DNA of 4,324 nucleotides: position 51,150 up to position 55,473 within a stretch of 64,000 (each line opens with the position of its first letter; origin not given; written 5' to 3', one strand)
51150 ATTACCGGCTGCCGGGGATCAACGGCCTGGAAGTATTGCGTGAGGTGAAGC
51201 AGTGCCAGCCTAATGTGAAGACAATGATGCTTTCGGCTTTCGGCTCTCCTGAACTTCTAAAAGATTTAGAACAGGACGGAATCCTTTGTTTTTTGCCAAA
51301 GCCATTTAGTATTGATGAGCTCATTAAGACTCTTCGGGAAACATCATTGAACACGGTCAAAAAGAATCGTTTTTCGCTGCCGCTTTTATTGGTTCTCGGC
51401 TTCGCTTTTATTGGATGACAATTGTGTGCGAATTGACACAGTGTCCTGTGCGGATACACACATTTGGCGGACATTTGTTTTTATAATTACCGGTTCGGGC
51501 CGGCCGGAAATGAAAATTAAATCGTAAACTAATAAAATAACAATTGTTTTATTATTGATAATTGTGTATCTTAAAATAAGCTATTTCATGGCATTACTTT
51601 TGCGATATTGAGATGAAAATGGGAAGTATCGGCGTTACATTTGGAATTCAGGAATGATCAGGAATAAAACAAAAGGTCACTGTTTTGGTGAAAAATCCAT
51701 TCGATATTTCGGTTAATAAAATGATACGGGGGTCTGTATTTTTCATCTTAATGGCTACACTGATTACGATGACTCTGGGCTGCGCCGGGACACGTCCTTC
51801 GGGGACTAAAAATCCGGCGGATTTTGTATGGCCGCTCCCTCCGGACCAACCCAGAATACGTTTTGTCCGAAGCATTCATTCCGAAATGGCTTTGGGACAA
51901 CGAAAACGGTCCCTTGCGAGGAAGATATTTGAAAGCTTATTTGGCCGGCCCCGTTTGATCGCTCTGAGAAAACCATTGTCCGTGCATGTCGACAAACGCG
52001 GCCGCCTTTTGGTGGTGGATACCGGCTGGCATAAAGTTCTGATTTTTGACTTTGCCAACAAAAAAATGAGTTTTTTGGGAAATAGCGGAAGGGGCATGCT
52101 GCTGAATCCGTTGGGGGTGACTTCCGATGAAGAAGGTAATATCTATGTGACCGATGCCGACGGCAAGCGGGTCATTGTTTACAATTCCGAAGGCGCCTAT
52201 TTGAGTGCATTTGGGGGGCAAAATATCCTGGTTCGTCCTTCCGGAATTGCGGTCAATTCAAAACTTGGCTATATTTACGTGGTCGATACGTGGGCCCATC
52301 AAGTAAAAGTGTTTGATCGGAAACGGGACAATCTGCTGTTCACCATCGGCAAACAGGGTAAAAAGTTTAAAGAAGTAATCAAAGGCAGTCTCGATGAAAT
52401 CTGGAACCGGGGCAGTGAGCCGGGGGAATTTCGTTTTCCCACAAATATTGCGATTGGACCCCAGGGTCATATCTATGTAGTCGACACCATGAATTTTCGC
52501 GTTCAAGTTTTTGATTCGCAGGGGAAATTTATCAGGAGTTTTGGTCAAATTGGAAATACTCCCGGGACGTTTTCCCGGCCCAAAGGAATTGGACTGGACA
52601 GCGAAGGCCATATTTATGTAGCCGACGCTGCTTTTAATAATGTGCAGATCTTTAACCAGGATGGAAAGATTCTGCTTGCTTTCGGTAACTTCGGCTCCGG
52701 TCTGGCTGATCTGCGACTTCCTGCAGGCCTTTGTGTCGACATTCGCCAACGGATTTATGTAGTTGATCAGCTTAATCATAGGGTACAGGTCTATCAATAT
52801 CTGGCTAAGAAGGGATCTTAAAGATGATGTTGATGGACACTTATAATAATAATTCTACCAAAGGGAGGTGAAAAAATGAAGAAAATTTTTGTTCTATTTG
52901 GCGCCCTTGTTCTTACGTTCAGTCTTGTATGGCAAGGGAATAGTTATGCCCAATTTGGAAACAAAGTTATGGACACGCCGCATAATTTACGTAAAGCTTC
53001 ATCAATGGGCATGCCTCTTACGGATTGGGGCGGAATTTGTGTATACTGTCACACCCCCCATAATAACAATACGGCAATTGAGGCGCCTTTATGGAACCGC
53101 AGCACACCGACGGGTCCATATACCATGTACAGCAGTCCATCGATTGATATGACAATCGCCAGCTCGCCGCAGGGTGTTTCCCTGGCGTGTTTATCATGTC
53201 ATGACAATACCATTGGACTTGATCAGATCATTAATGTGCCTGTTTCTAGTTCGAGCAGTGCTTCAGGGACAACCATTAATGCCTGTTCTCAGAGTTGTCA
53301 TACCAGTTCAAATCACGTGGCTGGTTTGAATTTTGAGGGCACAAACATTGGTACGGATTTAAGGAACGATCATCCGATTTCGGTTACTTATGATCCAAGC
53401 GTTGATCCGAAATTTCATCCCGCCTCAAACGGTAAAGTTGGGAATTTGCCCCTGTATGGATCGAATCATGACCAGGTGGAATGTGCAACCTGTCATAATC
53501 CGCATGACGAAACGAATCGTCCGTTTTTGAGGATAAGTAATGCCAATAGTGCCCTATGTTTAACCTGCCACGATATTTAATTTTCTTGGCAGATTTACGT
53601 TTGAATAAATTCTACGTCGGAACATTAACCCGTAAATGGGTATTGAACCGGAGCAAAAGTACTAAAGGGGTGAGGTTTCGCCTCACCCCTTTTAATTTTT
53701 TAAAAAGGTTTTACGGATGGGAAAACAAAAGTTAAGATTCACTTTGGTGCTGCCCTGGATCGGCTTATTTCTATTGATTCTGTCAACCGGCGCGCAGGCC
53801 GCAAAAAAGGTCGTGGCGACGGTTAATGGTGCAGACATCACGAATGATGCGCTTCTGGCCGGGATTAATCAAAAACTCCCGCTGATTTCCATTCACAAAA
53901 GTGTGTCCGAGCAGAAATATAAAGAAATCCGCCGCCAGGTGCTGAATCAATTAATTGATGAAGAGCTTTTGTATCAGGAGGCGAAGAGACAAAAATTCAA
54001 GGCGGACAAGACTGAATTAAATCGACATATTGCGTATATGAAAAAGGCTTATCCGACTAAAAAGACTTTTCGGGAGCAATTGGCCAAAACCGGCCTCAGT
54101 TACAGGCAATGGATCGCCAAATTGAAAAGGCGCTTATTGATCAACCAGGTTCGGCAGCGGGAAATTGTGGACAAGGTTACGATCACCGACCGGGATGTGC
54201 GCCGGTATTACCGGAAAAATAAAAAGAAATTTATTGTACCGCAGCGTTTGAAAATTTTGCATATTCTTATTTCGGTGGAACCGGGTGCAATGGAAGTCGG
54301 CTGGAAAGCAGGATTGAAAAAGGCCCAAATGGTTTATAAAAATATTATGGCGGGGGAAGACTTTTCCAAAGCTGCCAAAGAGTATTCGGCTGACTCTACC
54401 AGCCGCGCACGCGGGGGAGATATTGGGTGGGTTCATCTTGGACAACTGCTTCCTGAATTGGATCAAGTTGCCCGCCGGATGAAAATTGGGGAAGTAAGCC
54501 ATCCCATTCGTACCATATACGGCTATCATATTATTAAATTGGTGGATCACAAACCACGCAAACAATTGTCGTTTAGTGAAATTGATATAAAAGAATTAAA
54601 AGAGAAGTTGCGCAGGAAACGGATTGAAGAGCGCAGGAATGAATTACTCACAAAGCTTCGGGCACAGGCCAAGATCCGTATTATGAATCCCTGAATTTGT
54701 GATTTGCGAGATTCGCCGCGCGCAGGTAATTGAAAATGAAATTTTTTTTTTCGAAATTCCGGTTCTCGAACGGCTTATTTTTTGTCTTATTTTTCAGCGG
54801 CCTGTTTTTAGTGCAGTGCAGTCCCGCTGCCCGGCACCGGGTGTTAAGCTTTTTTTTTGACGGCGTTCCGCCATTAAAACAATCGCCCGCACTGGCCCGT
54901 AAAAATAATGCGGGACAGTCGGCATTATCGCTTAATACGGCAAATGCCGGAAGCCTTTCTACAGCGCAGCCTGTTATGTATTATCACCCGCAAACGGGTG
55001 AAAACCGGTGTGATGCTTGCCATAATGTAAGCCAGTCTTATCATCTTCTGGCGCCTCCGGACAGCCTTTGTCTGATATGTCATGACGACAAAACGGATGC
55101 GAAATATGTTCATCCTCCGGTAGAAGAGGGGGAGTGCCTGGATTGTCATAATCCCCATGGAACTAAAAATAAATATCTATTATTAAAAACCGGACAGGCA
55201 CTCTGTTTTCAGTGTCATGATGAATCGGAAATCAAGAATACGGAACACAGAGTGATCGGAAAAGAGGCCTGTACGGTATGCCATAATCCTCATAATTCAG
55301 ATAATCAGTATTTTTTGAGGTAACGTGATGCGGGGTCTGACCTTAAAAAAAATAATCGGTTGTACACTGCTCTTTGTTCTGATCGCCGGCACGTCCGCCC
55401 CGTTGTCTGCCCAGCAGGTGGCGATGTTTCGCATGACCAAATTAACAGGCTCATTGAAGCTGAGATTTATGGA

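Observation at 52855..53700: Small secreted cytochrome has the expression signature of an abundant structural subunit, plus an atypical CX3CH site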

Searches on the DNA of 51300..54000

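Call 78: search_rna_families(source=window, start=51300, end=54000, threshold=evalue, max_evalue=1)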
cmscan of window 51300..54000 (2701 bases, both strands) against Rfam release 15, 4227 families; matches with E-value up to 1: 0.
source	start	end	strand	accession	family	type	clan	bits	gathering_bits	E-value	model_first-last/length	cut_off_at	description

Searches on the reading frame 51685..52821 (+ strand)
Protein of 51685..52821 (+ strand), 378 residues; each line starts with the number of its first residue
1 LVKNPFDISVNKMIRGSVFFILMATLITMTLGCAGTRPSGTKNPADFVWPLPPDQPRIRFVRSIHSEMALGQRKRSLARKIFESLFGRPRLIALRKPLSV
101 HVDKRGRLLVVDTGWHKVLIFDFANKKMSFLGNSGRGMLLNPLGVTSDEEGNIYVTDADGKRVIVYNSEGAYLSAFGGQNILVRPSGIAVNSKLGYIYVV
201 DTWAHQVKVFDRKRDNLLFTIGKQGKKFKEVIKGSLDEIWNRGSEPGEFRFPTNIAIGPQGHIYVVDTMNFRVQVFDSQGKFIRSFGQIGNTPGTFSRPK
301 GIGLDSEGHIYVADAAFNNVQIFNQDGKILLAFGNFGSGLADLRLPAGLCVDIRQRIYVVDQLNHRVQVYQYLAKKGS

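Call 5: search_protein_families(library=pfam, proteins=[window:51685-52821:+], max_evalue=0.01)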
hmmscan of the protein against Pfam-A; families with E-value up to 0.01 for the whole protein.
window:51685-52821:+ (378 aa): 10 families
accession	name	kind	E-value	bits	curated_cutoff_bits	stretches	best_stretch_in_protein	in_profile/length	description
PF01436.27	NHL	-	6.9e-37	124.1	20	5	249-276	1-28/28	NHL repeat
PF17170.10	DUF5128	-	7.4e-15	55.4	22.9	2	261-307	54-100/321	6-bladed beta-propeller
PF08450.18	SGL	-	2.3e-11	44.2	26.3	1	254-330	138-217/246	SMP-30/Gluconolactonase/LRE-like region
PF25021.1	TEN_NHL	-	6.9e-11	42.2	27.1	0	295-329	140-172/357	Teneurin NHL domain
PF06739.17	SBBP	-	4.7e-07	30.1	20.5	0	140-156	13-29/38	Beta-propeller repeat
PF01731.26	Arylesterase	-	9.3e-07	29.4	21.3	0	182-213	53-84/86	Arylesterase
PF16288.11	DUF4934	-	0.00016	22.1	27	1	266-329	38-100/102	Domain of unknown function (DUF4934)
PF03022.22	MRJP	-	0.00092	19.1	19.8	0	137-169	60-96/288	Major royal jelly protein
PF14433.11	SUKH-3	-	0.0075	16.9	23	0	271-362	40-126/146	SUKH-3 immunity protein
PF19910.5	DUF6383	-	0.0097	16.5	23.7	0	149-172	17-40/74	Domain of unknown function (DUF6383)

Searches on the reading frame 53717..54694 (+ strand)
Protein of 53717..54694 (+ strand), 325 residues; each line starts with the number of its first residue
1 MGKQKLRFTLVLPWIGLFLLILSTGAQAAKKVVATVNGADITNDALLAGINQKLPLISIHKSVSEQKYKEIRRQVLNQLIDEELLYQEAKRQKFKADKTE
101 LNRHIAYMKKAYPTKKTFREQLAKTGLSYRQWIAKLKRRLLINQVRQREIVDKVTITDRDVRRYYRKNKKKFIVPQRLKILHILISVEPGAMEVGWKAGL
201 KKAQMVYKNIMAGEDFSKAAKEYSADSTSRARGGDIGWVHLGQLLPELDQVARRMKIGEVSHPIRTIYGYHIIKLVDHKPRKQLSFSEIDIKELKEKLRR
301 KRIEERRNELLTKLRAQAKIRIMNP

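Call 5: search_protein_families(library=pfam, proteins=[window:53717-54694:+], max_evalue=0.01)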
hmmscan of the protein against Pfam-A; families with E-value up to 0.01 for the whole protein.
window:53717-54694:+ (325 aa): 6 families
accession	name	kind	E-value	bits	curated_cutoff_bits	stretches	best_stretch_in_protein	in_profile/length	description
PF00639.27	Rotamase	-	1.9e-24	86.9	21.7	1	182-276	1-96/97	PPIC-type PPIASE domain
PF13616.12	Rotamase_3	-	1.4e-23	84.1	22.5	1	165-278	7-115/116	PPIC-type PPIASE domain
PF13624.11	SurA_N_3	-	6.9e-16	58.9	27.2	1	22-145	27-161/162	SurA-like N-terminal domain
PF13145.12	Rotamase_2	-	7.6e-14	53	27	1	156-289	1-119/121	PPIC-type PPIASE domain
PF13623.11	SurA_N_2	-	2.2e-10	41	28.5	1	16-110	26-124/145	SurA-like N-terminal domain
PF09312.16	SurA_N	-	2.4e-08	34.6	30.8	1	31-146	3-118/118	SurA N-terminal domain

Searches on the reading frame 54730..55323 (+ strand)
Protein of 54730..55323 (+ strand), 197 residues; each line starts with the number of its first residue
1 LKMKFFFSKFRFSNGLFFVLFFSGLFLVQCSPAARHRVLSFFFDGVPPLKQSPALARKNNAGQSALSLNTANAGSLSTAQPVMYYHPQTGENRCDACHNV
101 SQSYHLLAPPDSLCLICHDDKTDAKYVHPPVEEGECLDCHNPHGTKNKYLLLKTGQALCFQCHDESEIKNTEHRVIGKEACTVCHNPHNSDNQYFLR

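Call 5: search_protein_families(library=pfam, proteins=[window:54730-55323:+], max_evalue=0.01)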
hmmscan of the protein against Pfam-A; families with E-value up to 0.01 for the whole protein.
window:54730-55323:+ (197 aa): 5 families
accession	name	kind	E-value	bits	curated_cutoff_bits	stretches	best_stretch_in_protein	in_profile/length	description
PF09699.15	Paired_CXXCH_1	-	4.3e-27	94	20.6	3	128-166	1-39/41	Doubled CXXCH motif (Paired_CXXCH_1)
PF14537.11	Cytochrom_c3_2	-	5.2e-06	27.3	25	1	91-164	6-79/79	Cytochrome c3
PF14522.11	Cytochrome_C7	-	1.2e-05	25.4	24.8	1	132-186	12-67/67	Cytochrome c7 and related cytochrome c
PF02085.21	Cytochrom_CIII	-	1.8e-05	25.4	22.9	1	72-163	11-101/101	Class III cytochrome C family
PF22113.1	Mtrc-MtrF_II-IV_dom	-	0.00053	20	30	0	157-191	7-41/176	Outer membrane cytochrome MtrC/MtrF-like, domains II/IV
